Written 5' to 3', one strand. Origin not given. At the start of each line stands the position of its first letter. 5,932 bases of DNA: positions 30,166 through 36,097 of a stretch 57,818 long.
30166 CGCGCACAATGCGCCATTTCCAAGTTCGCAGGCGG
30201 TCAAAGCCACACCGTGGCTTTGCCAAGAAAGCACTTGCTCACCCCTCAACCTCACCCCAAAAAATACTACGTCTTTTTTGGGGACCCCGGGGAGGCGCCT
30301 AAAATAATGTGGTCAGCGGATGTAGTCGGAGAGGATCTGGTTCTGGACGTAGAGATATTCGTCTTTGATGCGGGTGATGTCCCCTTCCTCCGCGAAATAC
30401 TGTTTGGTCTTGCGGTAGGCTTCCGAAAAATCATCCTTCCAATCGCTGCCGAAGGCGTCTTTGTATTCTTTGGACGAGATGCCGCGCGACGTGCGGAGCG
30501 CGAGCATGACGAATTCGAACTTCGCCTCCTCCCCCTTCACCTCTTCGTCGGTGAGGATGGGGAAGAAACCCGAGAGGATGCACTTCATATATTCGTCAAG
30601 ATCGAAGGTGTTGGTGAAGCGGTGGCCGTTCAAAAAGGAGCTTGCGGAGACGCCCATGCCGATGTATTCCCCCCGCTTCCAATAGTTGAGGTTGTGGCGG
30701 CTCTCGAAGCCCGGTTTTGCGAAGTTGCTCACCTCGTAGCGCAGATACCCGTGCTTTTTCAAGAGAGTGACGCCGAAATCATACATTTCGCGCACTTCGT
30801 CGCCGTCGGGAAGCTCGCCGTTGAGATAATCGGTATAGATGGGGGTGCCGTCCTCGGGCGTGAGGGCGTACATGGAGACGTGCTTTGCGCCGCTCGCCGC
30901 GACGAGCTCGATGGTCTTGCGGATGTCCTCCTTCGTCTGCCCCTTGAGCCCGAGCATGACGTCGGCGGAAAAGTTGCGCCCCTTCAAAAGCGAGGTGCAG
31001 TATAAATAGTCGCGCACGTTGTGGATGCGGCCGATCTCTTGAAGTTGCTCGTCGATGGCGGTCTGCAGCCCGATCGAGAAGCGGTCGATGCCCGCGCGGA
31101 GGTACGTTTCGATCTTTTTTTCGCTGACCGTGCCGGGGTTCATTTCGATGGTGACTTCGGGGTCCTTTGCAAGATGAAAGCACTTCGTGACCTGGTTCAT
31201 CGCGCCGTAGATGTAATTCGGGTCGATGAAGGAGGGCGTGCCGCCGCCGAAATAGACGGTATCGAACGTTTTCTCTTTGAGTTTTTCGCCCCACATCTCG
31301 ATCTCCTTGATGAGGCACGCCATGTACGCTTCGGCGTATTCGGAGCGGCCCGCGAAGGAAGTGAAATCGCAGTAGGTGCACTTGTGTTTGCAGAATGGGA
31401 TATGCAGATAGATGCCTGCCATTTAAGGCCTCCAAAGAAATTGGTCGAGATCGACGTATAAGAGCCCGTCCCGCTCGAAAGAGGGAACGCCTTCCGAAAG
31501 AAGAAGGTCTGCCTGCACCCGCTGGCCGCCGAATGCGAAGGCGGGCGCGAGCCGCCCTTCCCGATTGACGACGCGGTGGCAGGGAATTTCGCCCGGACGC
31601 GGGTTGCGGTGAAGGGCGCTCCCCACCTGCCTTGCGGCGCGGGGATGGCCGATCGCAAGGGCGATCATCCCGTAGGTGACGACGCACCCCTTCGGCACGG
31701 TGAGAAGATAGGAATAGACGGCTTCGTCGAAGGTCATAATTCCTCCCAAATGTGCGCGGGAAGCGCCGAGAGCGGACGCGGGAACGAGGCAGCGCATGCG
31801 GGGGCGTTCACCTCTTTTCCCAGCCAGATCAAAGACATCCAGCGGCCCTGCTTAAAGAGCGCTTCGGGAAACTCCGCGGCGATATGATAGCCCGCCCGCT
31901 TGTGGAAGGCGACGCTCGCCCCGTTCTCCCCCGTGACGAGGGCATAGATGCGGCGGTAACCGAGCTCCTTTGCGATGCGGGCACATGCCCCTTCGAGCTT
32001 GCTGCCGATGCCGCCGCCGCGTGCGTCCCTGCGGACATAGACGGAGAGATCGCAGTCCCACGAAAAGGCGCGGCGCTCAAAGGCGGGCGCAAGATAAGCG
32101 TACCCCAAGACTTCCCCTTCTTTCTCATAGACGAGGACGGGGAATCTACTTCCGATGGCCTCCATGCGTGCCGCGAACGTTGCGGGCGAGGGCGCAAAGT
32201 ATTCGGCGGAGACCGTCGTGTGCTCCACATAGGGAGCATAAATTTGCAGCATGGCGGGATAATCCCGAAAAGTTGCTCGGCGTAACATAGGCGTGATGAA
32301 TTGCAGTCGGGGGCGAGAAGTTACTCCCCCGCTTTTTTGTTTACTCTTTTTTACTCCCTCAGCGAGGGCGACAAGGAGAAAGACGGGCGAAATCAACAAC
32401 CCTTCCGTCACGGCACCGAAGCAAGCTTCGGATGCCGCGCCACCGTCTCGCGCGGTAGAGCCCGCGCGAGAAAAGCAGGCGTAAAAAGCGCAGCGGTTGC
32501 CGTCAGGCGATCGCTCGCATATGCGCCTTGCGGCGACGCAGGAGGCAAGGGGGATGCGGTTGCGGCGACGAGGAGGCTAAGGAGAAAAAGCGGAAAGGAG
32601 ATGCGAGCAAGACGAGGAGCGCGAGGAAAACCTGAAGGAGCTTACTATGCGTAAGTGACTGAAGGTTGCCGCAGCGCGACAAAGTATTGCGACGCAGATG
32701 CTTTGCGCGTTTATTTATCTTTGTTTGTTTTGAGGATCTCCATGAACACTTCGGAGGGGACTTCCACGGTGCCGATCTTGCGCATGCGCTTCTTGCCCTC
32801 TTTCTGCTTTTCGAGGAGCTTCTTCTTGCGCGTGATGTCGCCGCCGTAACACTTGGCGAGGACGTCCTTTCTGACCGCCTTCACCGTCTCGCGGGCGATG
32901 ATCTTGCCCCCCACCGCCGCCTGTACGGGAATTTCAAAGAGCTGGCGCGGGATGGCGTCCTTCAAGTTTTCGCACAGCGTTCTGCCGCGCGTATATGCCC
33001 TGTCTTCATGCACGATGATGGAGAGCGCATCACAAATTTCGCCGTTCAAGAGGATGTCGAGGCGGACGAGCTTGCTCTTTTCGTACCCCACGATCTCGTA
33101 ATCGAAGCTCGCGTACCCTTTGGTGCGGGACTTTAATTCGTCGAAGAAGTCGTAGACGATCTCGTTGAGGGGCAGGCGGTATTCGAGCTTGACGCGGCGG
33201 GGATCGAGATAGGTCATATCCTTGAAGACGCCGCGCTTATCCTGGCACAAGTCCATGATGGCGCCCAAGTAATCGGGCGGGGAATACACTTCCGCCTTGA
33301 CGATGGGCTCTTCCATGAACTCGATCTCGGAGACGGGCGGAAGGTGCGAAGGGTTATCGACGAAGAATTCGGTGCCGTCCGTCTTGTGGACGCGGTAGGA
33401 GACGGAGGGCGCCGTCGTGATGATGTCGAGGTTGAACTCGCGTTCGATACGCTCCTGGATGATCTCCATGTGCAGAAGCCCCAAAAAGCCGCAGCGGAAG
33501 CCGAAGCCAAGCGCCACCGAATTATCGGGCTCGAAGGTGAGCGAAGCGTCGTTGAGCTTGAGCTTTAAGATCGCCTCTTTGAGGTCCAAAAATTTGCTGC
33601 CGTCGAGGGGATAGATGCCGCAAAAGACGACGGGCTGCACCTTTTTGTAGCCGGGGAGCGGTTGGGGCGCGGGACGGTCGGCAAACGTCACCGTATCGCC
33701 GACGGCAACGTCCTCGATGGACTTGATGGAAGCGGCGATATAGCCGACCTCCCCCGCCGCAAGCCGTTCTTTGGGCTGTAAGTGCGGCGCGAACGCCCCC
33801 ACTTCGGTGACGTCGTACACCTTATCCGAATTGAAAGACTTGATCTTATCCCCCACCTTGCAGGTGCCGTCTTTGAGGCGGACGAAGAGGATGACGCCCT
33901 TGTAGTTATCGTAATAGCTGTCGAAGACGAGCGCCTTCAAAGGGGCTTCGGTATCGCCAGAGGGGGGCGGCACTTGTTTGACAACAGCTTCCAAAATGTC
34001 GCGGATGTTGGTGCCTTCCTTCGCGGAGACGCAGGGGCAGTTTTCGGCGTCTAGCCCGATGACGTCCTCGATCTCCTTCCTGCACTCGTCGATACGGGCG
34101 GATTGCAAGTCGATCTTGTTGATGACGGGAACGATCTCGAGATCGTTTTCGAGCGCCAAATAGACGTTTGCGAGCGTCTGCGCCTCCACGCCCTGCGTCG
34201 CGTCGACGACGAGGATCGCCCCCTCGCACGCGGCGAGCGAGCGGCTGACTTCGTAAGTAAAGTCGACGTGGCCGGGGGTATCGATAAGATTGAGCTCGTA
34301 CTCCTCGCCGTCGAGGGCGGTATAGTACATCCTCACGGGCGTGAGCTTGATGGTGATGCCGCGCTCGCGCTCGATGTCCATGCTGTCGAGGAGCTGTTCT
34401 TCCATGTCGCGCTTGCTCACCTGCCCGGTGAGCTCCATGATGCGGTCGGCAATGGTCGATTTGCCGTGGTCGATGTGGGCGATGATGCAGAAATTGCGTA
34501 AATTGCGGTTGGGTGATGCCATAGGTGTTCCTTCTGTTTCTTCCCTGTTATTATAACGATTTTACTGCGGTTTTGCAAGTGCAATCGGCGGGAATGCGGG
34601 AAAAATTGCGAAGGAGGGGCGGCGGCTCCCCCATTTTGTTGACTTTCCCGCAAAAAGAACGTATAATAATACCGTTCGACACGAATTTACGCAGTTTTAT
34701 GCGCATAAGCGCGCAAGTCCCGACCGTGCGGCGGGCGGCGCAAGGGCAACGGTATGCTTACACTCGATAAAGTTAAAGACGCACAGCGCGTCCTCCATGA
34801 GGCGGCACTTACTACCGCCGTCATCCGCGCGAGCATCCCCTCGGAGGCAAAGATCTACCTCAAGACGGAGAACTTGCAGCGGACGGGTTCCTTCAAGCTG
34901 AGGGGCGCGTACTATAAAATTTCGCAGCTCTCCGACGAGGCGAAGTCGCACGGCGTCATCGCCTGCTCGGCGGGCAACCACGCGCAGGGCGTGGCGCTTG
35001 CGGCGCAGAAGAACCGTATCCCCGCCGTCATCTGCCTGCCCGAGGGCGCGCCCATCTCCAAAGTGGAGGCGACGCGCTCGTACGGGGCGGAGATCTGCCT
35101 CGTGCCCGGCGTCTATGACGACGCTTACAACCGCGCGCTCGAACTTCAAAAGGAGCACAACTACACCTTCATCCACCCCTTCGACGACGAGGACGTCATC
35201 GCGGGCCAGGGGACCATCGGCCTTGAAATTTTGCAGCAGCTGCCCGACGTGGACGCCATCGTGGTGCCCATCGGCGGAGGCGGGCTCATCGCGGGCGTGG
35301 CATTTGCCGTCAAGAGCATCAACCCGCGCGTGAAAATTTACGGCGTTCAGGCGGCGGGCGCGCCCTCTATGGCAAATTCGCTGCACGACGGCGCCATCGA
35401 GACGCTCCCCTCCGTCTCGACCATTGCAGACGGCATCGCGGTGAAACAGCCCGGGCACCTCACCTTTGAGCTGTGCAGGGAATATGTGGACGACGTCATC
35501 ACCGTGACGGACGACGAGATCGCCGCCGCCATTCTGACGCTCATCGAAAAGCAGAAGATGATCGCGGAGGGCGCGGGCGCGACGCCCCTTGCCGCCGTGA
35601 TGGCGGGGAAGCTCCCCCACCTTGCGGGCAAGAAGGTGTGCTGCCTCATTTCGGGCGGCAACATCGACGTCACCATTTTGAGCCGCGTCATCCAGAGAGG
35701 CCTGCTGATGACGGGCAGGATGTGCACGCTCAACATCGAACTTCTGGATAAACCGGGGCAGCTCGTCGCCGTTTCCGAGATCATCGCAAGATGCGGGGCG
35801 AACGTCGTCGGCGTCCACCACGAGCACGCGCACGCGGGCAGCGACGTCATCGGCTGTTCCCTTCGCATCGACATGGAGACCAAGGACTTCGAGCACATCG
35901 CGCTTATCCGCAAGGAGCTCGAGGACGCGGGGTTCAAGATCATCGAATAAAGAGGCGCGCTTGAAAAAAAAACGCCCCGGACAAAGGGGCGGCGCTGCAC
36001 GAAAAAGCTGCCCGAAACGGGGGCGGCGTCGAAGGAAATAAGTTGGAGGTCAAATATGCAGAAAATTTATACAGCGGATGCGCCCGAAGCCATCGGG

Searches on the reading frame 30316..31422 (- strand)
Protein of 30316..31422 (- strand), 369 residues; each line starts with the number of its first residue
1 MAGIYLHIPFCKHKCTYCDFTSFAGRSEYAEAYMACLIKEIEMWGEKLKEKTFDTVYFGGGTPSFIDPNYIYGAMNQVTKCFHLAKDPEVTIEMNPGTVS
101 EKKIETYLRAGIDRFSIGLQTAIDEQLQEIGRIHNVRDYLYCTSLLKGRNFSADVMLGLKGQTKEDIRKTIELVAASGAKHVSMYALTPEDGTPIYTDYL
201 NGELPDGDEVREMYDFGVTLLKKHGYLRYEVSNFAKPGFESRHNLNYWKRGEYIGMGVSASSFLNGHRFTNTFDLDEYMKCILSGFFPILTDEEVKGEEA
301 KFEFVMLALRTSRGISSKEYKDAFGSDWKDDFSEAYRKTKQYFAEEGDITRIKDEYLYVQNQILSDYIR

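Call 50: search_protein_families(library=pfam, proteins=[window:30316-31422:-], max_evalue=0.00001)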
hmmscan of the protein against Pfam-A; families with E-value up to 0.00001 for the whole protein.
window:30316-31422:- (369 aa): 2 families
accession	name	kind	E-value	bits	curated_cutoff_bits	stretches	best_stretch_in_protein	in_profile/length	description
PF04055.27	Radical_SAM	-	1.1e-25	91.2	29.5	1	6-174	2-166/166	Radical SAM superfamily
PF06969.22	HemN_C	-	6.2e-06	26.6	24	0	298-334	4-40/67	HemN C-terminal domain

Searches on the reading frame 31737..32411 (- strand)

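Call 50: search_protein_families(library=pfam, proteins=[window:31737-32411:-], max_evalue=0.00001)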
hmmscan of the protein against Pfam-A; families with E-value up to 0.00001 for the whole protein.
window:31737-32411:- (225 aa): 4 families
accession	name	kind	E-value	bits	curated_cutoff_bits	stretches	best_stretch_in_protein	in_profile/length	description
PF13420.13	Acetyltransf_4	-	2.5e-16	60.5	24.3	1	44-196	2-155/155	Acetyltransferase (GNAT) domain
PF00583.31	Acetyltransf_1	-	6.3e-14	52.7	20.7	1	78-175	19-116/116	Acetyltransferase (GNAT) family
PF13508.13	Acetyltransf_7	-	7.3e-09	36.3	27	1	92-176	5-83/84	Acetyltransferase (GNAT) domain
PF13302.13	Acetyltransf_3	-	1.7e-08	35.7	25.4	1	43-175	4-137/138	Acetyltransferase (GNAT) domain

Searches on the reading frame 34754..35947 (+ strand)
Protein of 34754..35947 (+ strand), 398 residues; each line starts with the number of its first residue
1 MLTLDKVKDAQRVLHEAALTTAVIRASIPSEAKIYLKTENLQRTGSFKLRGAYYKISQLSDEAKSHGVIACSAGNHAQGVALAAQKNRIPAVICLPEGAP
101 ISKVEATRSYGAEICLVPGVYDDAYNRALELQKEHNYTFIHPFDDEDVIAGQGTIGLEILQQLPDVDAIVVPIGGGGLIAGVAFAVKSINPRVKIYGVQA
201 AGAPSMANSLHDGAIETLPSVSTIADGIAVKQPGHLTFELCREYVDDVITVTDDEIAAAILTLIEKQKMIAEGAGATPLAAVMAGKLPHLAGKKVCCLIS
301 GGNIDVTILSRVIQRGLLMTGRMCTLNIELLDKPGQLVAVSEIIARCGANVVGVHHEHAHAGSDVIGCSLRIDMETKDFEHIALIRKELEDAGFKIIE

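Call 50: search_protein_families(library=pfam, proteins=[window:34754-35947:+], max_evalue=0.00001)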
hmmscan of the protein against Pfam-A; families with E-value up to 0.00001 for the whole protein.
window:34754-35947:+ (398 aa): 1 family
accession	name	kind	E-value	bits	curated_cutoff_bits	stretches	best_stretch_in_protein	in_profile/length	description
PF00291.31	PALP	-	5.2e-88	295.6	35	1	30-301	17-295/295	Pyridoxal-phosphate dependent enzyme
